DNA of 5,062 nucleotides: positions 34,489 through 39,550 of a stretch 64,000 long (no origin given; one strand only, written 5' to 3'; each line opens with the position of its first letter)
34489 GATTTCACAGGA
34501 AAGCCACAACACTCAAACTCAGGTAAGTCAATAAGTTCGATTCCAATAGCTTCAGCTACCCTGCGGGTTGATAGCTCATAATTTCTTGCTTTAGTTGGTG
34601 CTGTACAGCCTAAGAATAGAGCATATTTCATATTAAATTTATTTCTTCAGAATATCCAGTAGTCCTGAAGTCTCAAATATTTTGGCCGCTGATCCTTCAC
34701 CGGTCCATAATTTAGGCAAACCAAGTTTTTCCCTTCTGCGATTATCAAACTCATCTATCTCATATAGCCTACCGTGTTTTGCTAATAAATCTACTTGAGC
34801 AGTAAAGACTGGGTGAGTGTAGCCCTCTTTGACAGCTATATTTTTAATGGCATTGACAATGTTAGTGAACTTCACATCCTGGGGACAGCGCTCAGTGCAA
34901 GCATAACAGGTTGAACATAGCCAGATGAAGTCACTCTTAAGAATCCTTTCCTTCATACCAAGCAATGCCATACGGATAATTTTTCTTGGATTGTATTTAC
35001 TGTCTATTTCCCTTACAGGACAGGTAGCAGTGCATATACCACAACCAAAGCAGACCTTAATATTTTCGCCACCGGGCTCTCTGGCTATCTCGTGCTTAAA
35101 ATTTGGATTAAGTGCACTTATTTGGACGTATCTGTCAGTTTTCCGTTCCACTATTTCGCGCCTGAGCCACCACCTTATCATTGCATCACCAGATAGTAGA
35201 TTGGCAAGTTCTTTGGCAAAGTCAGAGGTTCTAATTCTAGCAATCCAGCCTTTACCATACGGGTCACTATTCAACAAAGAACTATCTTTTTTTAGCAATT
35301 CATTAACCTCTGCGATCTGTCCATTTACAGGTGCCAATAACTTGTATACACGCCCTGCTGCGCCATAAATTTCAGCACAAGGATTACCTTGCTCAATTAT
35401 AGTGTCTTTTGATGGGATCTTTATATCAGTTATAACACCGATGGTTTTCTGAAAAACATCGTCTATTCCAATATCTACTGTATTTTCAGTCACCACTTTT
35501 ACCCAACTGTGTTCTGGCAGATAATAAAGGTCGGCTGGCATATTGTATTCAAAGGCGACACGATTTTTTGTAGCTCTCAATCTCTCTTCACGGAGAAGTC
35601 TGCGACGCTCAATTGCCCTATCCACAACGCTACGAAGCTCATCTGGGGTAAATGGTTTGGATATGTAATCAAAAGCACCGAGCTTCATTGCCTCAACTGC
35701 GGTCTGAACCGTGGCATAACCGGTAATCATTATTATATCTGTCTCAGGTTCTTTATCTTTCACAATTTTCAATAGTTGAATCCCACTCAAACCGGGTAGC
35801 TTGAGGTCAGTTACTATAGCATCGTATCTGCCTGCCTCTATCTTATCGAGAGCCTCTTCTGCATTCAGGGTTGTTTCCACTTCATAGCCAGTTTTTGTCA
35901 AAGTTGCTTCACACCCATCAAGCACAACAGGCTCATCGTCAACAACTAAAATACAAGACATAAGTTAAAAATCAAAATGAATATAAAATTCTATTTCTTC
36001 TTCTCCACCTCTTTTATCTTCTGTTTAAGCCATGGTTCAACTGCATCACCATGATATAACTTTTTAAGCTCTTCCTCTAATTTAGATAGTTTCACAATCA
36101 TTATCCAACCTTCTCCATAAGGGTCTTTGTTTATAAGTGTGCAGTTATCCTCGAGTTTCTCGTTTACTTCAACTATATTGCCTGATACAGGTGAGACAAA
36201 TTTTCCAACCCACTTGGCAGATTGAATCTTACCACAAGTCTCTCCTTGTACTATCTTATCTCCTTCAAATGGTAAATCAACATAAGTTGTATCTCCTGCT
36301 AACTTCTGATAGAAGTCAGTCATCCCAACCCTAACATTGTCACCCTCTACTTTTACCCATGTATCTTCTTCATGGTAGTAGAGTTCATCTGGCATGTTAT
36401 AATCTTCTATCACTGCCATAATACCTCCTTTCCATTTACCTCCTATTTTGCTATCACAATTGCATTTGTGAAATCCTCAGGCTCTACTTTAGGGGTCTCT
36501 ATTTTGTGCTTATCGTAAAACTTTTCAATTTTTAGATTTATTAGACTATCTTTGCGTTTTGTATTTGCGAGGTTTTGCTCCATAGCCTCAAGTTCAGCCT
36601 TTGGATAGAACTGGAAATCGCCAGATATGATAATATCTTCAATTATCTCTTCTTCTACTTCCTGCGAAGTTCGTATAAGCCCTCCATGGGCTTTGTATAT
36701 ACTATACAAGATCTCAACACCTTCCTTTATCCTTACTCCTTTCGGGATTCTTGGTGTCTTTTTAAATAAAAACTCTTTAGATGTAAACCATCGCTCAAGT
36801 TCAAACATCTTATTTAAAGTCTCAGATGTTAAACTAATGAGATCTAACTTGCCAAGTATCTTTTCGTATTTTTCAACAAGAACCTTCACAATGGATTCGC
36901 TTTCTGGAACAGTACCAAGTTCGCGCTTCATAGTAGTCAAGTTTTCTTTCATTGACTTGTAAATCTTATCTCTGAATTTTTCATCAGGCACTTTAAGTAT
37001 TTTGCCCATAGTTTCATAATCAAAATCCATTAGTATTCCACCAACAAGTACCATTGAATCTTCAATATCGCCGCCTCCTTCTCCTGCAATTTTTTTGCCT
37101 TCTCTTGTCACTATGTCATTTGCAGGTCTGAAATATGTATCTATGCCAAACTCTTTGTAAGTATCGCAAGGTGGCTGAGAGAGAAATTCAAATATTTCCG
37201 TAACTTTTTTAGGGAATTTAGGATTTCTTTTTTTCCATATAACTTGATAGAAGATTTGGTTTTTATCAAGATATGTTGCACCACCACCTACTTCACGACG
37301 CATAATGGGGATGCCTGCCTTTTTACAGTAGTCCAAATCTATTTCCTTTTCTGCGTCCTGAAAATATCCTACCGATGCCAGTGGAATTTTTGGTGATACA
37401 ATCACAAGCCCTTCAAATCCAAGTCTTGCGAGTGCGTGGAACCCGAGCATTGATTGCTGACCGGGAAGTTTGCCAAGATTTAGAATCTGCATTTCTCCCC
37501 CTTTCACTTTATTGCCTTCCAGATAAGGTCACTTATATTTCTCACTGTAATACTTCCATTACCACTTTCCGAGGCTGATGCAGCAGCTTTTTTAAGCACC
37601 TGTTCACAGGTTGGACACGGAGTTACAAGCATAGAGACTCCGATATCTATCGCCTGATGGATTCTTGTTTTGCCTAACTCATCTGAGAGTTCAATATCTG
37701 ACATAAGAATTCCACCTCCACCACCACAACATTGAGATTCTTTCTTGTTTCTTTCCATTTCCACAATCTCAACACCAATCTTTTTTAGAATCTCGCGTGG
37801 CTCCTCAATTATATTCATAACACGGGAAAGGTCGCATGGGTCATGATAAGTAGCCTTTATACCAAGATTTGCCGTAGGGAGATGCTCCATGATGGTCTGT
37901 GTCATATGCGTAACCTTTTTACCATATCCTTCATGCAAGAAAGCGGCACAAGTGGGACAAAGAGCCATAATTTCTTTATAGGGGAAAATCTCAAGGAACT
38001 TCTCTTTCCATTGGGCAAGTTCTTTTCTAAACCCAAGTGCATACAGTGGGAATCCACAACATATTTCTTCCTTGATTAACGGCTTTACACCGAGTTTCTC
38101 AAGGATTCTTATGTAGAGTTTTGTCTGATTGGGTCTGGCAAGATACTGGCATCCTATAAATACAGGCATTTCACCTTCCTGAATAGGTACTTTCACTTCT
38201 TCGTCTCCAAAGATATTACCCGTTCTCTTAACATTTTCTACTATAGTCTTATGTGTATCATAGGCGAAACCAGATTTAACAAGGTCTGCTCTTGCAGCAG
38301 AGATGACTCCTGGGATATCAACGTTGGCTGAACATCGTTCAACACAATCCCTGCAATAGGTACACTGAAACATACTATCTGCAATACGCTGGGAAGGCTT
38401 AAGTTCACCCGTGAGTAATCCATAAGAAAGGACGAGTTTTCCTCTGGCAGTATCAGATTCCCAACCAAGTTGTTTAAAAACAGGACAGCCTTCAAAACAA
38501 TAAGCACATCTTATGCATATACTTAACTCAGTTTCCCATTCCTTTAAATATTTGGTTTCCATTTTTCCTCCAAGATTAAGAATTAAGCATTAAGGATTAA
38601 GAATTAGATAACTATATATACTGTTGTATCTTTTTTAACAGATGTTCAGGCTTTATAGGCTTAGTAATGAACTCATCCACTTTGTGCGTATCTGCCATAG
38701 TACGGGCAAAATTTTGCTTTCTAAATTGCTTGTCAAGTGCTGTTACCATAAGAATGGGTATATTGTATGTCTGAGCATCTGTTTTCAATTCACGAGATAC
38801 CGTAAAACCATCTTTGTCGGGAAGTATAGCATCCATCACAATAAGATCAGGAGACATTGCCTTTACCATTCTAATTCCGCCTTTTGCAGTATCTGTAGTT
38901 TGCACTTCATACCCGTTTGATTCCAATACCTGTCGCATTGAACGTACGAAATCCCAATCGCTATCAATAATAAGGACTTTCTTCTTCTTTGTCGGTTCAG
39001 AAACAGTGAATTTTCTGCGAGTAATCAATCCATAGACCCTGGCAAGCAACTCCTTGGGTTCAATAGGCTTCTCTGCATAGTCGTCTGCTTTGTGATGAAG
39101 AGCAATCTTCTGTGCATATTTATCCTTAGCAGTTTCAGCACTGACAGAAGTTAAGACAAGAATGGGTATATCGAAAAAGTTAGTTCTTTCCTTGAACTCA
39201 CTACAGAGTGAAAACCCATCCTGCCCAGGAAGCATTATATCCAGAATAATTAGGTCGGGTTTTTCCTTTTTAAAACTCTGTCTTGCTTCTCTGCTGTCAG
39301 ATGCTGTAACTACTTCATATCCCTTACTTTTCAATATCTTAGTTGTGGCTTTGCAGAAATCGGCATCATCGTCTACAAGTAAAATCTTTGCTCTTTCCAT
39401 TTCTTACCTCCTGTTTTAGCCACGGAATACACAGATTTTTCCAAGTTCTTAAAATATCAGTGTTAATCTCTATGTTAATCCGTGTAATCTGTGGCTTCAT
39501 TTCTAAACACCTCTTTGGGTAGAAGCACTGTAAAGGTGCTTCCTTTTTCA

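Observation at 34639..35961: Receiver-GcvH-HdrC triple fusion: a phospho-switch built into a heterodisulfide reductase subunit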

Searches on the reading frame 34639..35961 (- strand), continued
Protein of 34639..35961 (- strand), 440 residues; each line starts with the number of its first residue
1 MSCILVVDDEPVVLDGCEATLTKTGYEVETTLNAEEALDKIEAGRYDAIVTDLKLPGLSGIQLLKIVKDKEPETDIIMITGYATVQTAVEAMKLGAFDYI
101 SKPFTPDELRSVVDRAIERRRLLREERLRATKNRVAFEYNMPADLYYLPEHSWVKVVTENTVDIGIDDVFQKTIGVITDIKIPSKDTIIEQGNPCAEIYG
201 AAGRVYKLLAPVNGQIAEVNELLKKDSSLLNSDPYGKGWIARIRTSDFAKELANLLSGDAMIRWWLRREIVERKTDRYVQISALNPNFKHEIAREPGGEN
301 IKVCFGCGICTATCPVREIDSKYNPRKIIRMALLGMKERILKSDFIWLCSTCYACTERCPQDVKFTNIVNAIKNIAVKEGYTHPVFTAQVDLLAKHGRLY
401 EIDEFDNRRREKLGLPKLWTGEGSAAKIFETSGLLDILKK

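Call 70: find_encoding_contigs(protein=P0070, flank=7000, max_places=1)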
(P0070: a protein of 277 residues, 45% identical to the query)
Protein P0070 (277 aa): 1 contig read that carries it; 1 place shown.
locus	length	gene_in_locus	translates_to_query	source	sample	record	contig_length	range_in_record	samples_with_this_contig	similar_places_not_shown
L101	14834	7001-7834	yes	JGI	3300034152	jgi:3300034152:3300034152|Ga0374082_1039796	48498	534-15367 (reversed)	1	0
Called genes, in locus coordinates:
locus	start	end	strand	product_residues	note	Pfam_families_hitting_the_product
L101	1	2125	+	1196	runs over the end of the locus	PF05359:DUF748, PF27051:TamB_N, PF04357:TamB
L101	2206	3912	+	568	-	PF07244:POTRA, PF01103:Omp85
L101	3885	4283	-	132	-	-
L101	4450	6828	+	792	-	PF00343:Phosphorylase (weak), PF11897:DUF3417, PF00343:Phosphorylase, PF28476:GlgP_C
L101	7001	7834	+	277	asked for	PF00072:Response_reg, PF01597:GCV_H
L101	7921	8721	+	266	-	PF00072:Response_reg, PF01597:GCV_H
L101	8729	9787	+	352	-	PF13183:Fer4_8 (faint), PF13237:Fer4_10 (faint), PF17179:Fer4_22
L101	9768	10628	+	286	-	PF00970:FAD_binding_6 (weak), PF00175:NAD_binding_1, PF10418:DHODB_Fe-S_bind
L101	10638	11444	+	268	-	PF01058:Oxidored_q6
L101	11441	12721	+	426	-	PF27537:HoxH (weak), PF00374:NiFeSe_Hases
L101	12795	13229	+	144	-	PF01750:HycI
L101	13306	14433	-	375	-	PF01544:CorA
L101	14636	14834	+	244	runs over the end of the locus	?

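Call 71: find_encoding_contigs(protein=P0100, flank=7000, max_places=1)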
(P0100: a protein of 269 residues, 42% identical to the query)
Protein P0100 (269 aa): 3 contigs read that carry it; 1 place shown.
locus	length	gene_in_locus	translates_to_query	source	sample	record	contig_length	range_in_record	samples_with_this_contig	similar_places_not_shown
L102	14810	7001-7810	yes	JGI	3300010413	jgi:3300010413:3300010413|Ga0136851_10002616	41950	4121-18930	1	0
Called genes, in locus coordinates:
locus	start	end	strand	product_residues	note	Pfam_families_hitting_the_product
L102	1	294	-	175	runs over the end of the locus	-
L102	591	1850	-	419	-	-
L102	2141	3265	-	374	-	PF02463:SMC_N, PF00005:ABC_tran, PF13304:AAA_21 (weak), PF08402:TOBE_2 (weak)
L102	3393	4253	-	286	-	PF00528:BPD_transp_1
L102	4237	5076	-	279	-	PF00528:BPD_transp_1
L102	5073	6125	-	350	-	PF01547:SBP_bac_1, PF13531:SBP_bac_11, PF13416:SBP_bac_8 (weak)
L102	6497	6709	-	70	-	-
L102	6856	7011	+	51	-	-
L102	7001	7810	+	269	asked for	PF00072:Response_reg, PF01597:GCV_H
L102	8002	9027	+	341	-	PF13187:Fer4_9 (faint), PF12838:Fer4_7 (faint), PF00037:Fer4 (faint), PF12797:Fer4_2 (faint), PF13183:Fer4_8 (faint), PF13237:Fer4_10 (faint), PF17179:Fer4_22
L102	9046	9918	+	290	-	PF00970:FAD_binding_6 (faint), PF00175:NAD_binding_1, PF10418:DHODB_Fe-S_bind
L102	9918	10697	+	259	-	PF01058:Oxidored_q6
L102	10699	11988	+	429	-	PF27537:HoxH (weak), PF00374:NiFeSe_Hases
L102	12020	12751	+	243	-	PF00512:HisKA, PF02518:HATPase_c, PF13589:HATPase_c_3 (faint)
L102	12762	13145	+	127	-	PF00072:Response_reg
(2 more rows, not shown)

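Call 72: find_encoding_contigs(protein=P0116, flank=7000, max_places=1)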
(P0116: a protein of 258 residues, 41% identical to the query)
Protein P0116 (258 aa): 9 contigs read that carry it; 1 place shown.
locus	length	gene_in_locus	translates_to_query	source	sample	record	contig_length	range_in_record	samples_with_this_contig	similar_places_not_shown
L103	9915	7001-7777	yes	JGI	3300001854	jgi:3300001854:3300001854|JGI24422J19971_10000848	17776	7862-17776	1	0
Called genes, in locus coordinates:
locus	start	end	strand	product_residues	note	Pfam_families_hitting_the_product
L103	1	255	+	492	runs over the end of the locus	PF02812:ELFV_dehydrog_N, PF00208:ELFV_dehydrog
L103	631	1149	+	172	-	PF01750:HycI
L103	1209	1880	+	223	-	PF02492:cobW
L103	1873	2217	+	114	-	PF01155:HypA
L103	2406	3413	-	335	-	PF13609:Porin_4, PF07396:Porin_O_P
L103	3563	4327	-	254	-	-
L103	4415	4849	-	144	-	PF02082:Rrf2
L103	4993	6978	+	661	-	PF09308:LuxQ-periplasm (faint), PF14827:dCache_3, PF17203:sCache_3_2 (faint), PF17201:Cache_3-Cache_2, PF17202:sCache_3_3, PF00672:HAMP, PF00512:HisKA, PF02518:HATPase_c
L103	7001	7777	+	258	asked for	PF00072:Response_reg, PF01597:GCV_H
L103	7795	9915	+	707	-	?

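Call 73: find_encoding_contigs(protein=P0067, flank=7000, max_places=1)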
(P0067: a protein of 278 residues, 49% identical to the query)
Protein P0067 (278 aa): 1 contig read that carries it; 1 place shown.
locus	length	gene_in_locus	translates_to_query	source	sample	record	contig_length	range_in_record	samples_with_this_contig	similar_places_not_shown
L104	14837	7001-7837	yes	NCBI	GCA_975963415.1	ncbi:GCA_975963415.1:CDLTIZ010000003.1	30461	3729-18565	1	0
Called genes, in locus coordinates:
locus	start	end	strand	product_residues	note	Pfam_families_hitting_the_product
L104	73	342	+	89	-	-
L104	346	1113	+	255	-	PF00459:Inositol_P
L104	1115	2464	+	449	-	PF13742:tRNA_anti_2, PF01336:tRNA_anti-codon, PF02601:Exonuc_VII_L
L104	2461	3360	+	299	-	PF01551:Peptidase_M23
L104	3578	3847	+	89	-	PF02609:Exonuc_VII_S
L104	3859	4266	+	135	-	PF00075:RNase_H, PF13456:RVT_3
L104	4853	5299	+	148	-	PF02082:Rrf2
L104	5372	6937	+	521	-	PF21563:Mcp40H-20_sensor (faint), PF00672:HAMP, PF00512:HisKA, PF02518:HATPase_c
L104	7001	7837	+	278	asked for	PF00072:Response_reg, PF01597:GCV_H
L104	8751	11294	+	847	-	PF13620:CarboxypepD_reg, PF13715:CarbopepD_reg_2, PF02335:Cytochrom_C552 (faint), PF14522:Cytochrome_C7 (faint), PF22113:Mtrc-MtrF_II-IV_dom (faint)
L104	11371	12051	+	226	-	PF22113:Mtrc-MtrF_II-IV_dom (faint), PF09699:Paired_CXXCH_1 (faint), PF14522:Cytochrome_C7 (faint)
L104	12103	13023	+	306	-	PF12838:Fer4_7, PF13247:Fer4_11, PF13187:Fer4_9 (weak), PF00037:Fer4 (weak), PF12797:Fer4_2 (weak), PF12838:Fer4_7, PF13237:Fer4_10, PF13247:Fer4_11, +5 more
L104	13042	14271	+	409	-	PF03916:NrfD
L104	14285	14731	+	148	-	PF25471:TM_PetC (weak), PF00355:Rieske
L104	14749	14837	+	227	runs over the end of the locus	PF01292:Ni_hydr_CYTB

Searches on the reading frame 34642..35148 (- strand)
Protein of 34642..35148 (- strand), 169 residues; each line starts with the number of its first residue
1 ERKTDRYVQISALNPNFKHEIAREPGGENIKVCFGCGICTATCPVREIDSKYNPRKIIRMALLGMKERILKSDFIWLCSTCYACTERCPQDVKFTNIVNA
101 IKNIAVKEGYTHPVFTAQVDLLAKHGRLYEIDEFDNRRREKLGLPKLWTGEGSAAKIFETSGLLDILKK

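Call 65: search_solved_structures(query=window:34642-35148:-, max_evalue=1e-10, show_alignments=2)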
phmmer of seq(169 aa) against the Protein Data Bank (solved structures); distinct sequences matched with E-value up to 1e-10: 5.
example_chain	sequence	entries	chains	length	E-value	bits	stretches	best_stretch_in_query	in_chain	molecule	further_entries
8rvv_C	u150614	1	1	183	3.7e-26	95.2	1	13-147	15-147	H(2):CoB-CoM heterodisulfide,ferredoxin reductase subunit C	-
8rvu_c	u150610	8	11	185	3.8e-26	95.1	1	13-147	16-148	H(2):CoB-CoM heterodisulfide,ferredoxin reductase subunit C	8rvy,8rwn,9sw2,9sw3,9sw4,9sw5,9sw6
5odc_C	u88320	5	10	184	1.8e-25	92.9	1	28-145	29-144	Heterodisulfide reductase, subunit C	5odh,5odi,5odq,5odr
7bkb_C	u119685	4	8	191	5.8e-25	91.3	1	4-146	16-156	CoB--CoM heterodisulfide reductase subunit C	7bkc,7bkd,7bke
9sfi_E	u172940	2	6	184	1.1e-24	90.4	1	27-144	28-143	H(2)/formate:CoB-CoM heterodisulfide,ferredoxin reductase subunit C2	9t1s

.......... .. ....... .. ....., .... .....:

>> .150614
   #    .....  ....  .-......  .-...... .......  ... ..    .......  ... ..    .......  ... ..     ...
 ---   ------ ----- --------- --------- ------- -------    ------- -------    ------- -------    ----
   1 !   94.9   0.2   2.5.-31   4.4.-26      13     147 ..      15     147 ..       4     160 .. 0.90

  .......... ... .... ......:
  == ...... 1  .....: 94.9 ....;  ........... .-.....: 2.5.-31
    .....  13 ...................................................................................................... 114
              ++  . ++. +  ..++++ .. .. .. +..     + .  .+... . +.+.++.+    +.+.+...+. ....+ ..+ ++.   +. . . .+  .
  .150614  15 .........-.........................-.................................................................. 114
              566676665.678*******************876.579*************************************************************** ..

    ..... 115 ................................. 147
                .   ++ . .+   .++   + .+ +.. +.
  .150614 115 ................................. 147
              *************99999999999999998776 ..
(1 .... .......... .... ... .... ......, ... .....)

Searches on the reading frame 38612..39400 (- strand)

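Call 3: search_protein_families(library=pfam, proteins=[window:38612-39400:-], max_evalue=0.01)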
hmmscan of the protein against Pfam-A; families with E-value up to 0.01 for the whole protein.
window:38612-39400:- (262 aa): 8 families
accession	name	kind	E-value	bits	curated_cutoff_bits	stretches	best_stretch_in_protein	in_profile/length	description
PF00072.30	Response_reg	-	1.3e-47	161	30.2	2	6-122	1-110/111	Response regulator receiver domain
PF18428.7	BRCT_3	-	4.4e-06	27.1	26.1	0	3-58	5-59/102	BRCA1 C Terminus (BRCT) domain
PF20161.5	VpsR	-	4.3e-05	23.7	23.7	0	19-56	23-60/121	VpsR domain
PF23198.2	PDE8A_N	-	0.00021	21.6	29.6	0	4-82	10-90/147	PDE8A-like, N-terminal domain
PF03698.18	UPF0180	-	0.0013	19.3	25.4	0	21-38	14-31/77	Uncharacterised protein family (UPF0180)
PF06490.17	FleQ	-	0.0035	18.1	22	0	5-85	1-77/108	Flagellar regulatory protein FleQ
PF00148.24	Oxidored_nitro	-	0.0076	15.6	28.6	0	12-52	307-347/399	Nitrogenase component 1 type Oxidoreductase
PF03709.21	OKR_DC_1_N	-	0.0082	16.8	29.3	0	20-100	10-87/111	Orn/Lys/Arg decarboxylase, N-terminal domain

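Call 4: search_protein_families(library=ncbifam, proteins=[window:38612-39400:-], max_evalue=0.01)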
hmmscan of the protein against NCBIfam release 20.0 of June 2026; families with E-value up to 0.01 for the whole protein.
window:38612-39400:- (262 aa): 106 families (the best 25 are shown)
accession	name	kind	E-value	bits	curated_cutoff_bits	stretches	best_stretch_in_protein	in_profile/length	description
TIGR02154.1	PhoB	equivalog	6.3e-46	156.5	296.2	2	4-130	3-124/226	phosphate regulon transcriptional regulator PhoB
NF007135.0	PRK09581.1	equivalog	2.2e-44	152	474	2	4-133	3-126/457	PleD family two-component system response regulator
NF007005.1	PRK09468.1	equivalog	4.8e-44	150.6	331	2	2-133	2-126/237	osmolarity response regulator transcription factor OmpR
NF045944.1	ResRegRpaBCyano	equivalog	1e-43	149.4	330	2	7-143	1-131/229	response regulator transcription factor RpaB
NF040534.1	resp_reg_YycF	equivalog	4.1e-41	140.8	340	2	5-140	2-129/231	response regulator YycF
NF040689.1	MtrAB_MtrA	equivalog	1.7e-40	138.7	300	2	6-130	1-117/219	MtrAB system response regulator MtrA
NF041733.1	resp_reg_CseB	equivalog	8.9e-37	126.6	350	2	5-138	2-127/228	two-component system response regulator CseB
NF033117.2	vanR_ACDEGLN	exception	1.1e-36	126.6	350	2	6-132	1-120/226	VanR-ABDEGLN family response regulator transcription factor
NF045717.1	DVU0259_DivK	exception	5.3e-36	123.3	160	2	4-122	3-112/117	DVU0259 family response regulator domain-containing protein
NF053854.1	RespRegPhoBBctds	equivalog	5e-35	120.9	270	2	6-136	1-125/225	two-component system response regulator PhoB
NF007982.1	PRK10710.1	equivalog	7e-35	120.7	380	2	3-147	7-142/235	envelope stress response regulator BaeR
NF045991.1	RespRegCtrARhodob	equivalog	2.8e-34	118.8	350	2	5-130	2-120/224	response regulator transcription factor CtrA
NF008296.0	PRK11083.1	equivalog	4.1e-34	118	273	2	1-132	1-124/228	two-component system response regulator CreB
NF033120.0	vanR_FM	exception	4.3e-33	114.9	460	2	1-141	1-132/231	vancomycin resistance response regulator transcription factor, VanR-F/VanR-M family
NF007546.0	PRK10161.1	equivalog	3.1e-31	108.7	471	2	5-128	4-122/229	phosphate response regulator transcription factor PhoB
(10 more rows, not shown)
